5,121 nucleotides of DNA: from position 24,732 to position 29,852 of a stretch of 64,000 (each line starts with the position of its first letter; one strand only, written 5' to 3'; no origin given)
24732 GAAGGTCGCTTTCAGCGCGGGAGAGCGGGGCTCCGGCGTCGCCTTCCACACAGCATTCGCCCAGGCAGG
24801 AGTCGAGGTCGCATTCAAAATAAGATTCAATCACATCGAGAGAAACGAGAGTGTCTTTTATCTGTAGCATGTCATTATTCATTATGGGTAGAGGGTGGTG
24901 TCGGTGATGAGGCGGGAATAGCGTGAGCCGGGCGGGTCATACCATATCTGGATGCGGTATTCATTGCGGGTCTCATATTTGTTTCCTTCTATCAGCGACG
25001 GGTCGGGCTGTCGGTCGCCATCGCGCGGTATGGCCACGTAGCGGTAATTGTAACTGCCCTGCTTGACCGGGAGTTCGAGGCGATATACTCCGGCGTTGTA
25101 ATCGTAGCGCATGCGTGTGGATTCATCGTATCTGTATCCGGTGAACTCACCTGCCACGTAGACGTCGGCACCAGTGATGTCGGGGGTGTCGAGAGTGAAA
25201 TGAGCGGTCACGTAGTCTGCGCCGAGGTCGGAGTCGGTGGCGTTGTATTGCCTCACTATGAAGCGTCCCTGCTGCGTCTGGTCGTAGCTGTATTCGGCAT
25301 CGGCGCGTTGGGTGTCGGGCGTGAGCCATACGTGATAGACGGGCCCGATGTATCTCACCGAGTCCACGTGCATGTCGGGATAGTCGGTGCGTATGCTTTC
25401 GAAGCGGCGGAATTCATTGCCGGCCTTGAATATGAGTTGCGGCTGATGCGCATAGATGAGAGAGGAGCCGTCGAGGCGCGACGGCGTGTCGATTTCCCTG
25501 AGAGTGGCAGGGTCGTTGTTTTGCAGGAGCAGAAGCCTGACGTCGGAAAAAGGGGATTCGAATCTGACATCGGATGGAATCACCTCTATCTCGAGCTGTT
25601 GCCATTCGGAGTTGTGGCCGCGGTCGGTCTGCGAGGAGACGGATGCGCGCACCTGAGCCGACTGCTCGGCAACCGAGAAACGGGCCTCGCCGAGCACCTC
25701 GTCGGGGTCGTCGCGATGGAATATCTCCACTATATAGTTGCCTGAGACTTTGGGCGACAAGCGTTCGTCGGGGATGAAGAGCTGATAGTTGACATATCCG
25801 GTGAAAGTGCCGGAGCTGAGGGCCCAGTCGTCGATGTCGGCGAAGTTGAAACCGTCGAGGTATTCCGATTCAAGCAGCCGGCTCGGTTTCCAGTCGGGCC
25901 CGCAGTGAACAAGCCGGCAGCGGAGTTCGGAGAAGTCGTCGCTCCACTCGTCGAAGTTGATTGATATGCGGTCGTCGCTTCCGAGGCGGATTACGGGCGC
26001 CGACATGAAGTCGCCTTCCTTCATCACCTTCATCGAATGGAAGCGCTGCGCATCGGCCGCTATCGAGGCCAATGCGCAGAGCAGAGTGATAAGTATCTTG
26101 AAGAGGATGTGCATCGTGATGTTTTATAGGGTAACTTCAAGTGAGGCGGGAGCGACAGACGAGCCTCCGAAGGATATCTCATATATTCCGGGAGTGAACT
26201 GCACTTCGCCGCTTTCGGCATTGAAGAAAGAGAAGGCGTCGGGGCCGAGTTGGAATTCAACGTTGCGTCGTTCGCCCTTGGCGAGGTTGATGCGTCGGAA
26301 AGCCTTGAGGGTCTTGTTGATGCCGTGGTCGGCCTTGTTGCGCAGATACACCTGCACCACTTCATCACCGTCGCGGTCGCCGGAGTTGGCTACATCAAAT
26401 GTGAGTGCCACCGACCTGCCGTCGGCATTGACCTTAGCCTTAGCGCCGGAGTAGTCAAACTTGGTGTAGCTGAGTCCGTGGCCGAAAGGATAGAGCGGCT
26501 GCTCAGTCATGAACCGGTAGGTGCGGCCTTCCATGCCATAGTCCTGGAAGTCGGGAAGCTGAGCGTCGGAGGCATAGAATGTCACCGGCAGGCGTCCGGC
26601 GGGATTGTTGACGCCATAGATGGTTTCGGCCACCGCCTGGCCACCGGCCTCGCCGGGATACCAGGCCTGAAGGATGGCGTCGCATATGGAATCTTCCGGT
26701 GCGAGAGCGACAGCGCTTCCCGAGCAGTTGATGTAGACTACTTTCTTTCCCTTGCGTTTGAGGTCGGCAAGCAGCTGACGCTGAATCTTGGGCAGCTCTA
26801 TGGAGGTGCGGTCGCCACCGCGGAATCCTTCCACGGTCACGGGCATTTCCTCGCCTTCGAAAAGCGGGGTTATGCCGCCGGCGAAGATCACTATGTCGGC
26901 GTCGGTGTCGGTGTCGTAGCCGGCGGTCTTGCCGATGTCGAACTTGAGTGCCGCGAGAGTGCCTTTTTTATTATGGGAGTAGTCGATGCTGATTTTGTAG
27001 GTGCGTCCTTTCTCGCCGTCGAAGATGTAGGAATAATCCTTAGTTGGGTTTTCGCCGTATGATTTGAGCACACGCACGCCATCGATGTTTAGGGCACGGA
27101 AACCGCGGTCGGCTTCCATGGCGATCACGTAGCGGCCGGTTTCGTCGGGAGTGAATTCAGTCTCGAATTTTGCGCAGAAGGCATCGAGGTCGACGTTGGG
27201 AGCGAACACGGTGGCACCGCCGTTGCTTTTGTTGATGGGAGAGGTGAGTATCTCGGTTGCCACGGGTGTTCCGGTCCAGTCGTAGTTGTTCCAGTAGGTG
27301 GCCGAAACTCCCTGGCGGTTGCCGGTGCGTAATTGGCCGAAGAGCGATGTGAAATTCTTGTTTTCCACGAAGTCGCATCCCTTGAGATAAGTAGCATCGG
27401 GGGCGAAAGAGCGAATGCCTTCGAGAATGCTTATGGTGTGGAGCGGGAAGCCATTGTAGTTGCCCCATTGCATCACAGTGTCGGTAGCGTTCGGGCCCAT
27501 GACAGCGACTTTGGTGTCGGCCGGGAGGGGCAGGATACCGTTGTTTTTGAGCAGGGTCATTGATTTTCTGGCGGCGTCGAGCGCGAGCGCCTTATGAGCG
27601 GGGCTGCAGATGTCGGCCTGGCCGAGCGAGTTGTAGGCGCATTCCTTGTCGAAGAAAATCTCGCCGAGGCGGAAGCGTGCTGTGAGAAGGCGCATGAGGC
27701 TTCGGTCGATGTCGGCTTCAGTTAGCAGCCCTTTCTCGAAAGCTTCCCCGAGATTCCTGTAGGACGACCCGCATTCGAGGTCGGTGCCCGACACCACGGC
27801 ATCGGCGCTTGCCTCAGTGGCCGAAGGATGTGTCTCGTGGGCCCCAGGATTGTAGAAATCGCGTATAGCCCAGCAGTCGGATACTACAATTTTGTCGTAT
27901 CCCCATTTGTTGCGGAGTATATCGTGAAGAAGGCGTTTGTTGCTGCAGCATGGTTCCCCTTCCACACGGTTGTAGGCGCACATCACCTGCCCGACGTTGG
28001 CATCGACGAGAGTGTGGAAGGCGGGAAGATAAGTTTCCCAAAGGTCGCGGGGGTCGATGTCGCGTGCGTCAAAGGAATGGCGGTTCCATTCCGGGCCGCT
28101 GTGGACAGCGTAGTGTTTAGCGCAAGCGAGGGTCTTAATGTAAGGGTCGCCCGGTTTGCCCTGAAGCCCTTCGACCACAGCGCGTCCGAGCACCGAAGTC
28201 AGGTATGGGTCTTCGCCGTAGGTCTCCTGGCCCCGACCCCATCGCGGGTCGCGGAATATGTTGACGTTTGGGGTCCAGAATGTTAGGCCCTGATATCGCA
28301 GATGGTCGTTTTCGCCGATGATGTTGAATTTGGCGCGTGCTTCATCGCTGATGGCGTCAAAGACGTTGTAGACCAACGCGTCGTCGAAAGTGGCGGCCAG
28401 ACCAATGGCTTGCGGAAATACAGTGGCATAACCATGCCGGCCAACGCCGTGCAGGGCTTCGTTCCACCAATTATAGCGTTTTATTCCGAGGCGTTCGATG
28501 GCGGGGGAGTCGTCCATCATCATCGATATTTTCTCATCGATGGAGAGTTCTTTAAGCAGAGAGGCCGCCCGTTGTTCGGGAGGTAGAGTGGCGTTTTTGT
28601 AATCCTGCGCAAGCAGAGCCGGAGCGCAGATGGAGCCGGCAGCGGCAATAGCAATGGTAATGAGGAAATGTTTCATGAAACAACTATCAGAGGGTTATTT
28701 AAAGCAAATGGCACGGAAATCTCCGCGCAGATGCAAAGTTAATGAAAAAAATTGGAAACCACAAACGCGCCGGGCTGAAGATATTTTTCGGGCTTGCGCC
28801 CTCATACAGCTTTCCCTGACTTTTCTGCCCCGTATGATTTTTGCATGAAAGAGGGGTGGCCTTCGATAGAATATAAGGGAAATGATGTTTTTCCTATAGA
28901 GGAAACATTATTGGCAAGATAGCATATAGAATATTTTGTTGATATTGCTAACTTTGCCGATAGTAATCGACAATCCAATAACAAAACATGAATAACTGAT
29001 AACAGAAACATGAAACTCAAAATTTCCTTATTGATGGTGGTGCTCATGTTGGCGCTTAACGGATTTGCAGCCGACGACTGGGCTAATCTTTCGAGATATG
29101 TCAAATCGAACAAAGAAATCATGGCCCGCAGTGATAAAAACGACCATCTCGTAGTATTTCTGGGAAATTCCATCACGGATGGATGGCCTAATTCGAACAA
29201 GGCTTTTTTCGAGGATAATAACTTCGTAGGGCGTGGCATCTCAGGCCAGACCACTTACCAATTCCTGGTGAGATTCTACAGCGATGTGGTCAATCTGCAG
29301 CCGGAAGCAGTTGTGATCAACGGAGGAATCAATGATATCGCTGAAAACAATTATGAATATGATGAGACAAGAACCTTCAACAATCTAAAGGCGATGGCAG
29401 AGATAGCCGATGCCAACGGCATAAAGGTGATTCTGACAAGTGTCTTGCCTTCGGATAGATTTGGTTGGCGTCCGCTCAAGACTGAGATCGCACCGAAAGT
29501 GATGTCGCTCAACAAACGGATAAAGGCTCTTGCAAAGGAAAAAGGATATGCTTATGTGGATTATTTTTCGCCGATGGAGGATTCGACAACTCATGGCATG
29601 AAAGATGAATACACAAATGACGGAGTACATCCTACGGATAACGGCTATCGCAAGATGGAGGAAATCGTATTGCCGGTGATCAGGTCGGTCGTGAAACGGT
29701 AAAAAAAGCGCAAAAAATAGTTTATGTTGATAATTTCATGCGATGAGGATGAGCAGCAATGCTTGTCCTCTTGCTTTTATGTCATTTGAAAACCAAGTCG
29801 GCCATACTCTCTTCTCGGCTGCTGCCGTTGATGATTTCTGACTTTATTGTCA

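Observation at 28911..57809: Six-copy conserved box (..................) at fixed phasing from -7 promoter elements: candidate operator defining an HTCS regulon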

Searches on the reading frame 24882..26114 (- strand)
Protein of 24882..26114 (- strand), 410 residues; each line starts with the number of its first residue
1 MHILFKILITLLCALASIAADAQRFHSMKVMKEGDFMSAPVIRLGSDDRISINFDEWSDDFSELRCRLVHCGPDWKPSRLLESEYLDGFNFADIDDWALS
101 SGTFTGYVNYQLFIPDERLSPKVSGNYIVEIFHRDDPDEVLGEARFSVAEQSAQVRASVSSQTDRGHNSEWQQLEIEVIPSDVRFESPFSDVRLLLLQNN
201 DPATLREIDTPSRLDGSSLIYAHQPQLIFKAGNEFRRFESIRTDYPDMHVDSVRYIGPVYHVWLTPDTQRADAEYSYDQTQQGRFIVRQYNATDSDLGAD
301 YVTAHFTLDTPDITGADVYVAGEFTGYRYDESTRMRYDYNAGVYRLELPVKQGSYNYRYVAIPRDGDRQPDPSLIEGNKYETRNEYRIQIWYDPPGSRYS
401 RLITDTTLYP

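Call 5: search_protein_families(library=pfam, proteins=[window:24882-26114:-])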
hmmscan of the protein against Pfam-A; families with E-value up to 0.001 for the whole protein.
window:24882-26114:- (410 aa): 1 family
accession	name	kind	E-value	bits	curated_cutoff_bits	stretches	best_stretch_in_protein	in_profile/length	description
PF17116.11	T9SS_plug_1st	-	2.3e-34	118.5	23.9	1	26-150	2-126/126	Type 9 secretion system plug protein 1st domain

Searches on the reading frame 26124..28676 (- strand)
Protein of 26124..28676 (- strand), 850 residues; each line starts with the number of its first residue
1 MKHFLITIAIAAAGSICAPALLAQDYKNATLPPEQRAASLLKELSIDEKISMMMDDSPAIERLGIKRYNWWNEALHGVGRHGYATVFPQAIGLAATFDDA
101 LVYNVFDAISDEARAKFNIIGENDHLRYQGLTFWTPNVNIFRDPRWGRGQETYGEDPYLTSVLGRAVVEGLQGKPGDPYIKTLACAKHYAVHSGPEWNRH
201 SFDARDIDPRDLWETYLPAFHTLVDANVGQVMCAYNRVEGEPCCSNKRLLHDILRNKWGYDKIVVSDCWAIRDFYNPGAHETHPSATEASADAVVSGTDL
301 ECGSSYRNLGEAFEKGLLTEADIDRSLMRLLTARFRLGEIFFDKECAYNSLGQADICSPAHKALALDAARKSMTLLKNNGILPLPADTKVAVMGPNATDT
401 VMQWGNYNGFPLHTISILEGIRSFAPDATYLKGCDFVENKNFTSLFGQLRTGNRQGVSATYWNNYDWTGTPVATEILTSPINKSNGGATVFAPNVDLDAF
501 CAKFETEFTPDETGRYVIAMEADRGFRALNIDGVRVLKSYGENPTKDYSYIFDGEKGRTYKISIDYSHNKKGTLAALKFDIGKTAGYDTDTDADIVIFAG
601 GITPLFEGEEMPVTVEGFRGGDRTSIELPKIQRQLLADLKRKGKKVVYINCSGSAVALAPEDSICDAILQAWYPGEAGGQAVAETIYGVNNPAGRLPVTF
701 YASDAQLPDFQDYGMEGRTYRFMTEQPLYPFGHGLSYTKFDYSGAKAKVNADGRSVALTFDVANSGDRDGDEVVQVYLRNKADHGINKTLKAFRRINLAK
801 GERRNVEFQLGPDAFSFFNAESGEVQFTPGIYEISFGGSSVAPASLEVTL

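Call 5: search_protein_families(library=pfam, proteins=[window:26124-28676:-])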
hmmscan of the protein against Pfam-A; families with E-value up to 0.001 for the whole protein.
window:26124-28676:- (850 aa): 4 families
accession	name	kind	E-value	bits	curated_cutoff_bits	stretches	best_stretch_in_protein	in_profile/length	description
PF01915.27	Glyco_hydro_3_C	-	1.1e-46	159.8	31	1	373-737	1-200/200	Glycosyl hydrolase family 3 C-terminal domain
PF00933.27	Glyco_hydro_3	-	1.1e-42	147.1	27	1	70-332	67-315/316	Glycosyl hydrolase family 3 N terminal domain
PF07691.17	PA14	-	1.2e-15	58.1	24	1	454-575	2-127/147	PA14 domain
PF14310.12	Fn3-like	-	9.8e-15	54.9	25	1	772-840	1-71/71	Fibronectin type III-like domain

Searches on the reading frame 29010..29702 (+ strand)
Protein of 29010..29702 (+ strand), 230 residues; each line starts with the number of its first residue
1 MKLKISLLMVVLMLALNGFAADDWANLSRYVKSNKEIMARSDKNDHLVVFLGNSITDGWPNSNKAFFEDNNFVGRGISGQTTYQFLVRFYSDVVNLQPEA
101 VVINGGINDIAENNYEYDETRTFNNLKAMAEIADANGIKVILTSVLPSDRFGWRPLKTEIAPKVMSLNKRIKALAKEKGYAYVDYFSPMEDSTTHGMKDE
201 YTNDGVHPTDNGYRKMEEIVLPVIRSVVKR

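Call 4: search_protein_families(library=pfam, proteins=[window:29010-29702:+])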
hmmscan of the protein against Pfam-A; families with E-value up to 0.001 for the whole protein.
window:29010-29702:+ (230 aa): 2 families
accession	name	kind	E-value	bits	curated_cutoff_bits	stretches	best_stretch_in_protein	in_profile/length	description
PF13472.12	Lipase_GDSL_2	-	4.1e-25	89.7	32.9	1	50-214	1-177/178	GDSL-like Lipase/Acylhydrolase family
PF00657.28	Lipase_GDSL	-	3e-12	47.6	23.6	1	48-218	1-206/208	GDSL-like Lipase/Acylhydrolase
